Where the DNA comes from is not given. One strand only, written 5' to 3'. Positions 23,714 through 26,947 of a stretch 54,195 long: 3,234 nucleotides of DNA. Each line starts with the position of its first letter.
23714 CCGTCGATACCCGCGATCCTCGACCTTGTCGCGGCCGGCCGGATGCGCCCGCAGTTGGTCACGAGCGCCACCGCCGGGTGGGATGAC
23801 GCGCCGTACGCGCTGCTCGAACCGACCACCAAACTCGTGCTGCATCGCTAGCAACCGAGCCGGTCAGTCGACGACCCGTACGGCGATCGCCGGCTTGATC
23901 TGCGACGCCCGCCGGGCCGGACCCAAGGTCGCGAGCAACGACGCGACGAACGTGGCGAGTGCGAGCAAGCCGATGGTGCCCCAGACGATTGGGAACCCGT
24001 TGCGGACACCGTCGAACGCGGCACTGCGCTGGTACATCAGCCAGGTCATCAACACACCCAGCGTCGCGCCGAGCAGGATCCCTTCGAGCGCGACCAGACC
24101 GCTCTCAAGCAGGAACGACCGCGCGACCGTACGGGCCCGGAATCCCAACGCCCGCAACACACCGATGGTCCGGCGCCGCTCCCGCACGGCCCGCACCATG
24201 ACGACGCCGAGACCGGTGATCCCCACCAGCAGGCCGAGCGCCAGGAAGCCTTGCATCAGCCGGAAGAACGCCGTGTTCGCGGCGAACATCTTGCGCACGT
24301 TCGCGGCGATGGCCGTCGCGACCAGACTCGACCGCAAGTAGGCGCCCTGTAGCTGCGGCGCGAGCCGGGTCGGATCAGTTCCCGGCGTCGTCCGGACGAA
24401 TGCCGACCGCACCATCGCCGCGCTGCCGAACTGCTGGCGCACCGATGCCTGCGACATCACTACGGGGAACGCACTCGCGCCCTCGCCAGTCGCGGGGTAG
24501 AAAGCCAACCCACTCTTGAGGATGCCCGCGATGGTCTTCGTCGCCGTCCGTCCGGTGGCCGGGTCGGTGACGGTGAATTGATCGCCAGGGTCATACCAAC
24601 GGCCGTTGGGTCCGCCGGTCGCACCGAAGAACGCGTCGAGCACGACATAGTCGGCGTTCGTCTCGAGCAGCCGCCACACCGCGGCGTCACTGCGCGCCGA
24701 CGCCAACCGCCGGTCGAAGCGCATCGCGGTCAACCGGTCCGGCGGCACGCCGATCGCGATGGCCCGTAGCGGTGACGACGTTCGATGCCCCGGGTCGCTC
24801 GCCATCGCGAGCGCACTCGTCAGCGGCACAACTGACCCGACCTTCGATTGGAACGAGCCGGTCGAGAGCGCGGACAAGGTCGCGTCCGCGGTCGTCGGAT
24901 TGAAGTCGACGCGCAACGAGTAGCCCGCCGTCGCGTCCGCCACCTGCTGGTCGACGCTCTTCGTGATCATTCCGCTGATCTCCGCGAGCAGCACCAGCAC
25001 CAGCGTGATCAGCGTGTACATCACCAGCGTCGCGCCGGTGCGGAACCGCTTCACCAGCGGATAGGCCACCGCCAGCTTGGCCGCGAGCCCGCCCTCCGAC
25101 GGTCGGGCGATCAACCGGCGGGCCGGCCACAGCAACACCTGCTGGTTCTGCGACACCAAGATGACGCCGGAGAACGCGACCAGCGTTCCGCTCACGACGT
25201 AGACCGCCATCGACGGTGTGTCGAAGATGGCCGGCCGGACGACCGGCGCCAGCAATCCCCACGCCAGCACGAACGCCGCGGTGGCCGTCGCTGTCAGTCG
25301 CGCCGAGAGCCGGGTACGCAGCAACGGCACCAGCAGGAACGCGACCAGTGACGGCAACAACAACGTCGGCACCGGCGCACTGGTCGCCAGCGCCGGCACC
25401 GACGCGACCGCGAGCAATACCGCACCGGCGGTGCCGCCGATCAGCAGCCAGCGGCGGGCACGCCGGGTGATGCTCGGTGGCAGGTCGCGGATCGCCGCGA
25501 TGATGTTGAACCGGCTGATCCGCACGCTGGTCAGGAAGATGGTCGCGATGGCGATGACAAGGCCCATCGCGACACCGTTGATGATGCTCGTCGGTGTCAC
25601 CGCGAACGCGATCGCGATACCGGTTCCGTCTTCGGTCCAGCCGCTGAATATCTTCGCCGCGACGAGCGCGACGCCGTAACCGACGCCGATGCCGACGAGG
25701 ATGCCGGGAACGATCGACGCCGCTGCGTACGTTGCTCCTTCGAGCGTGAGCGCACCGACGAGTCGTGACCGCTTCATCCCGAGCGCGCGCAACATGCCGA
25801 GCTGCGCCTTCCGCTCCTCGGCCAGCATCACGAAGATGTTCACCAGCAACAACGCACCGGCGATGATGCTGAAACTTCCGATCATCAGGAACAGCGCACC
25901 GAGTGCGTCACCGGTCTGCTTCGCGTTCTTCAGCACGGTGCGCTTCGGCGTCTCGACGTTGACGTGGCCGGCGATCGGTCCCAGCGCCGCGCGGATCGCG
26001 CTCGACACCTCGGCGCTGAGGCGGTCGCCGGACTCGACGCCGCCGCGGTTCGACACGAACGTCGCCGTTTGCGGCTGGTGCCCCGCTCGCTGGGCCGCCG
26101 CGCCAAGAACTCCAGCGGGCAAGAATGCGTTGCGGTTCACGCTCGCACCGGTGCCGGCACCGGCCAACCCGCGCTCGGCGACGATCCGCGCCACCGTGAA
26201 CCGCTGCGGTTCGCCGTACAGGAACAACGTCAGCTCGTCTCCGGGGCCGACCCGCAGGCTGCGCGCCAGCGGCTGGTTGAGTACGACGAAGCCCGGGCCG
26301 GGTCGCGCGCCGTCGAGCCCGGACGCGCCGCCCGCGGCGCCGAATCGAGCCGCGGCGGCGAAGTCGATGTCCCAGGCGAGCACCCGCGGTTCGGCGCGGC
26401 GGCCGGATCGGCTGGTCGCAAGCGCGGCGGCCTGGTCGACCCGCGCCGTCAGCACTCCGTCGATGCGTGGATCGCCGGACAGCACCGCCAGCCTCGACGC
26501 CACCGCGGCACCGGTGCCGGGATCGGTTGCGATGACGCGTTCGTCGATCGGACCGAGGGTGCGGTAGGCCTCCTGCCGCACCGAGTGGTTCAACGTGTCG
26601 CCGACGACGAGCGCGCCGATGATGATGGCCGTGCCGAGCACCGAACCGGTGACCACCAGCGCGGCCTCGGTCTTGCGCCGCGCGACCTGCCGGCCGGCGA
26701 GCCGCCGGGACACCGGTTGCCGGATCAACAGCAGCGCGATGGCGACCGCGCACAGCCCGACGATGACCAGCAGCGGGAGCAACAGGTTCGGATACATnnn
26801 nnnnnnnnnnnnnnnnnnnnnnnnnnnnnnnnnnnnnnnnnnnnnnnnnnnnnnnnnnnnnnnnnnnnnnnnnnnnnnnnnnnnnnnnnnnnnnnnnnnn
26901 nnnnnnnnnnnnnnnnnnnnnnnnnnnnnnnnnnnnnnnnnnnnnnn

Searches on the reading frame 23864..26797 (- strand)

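Call 9: search_protein_families(library=pfam, proteins=[window:23864-26797:-], max_evalue=0.001)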
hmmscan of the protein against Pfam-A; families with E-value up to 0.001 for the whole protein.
window:23864-26797:- (977 aa): 1 family
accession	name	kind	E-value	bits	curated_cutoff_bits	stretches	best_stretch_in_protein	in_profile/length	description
PF02687.27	FtsX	-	6.8e-27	94.4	25.5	2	851-969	3-120/120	FtsX-like permease C-terminal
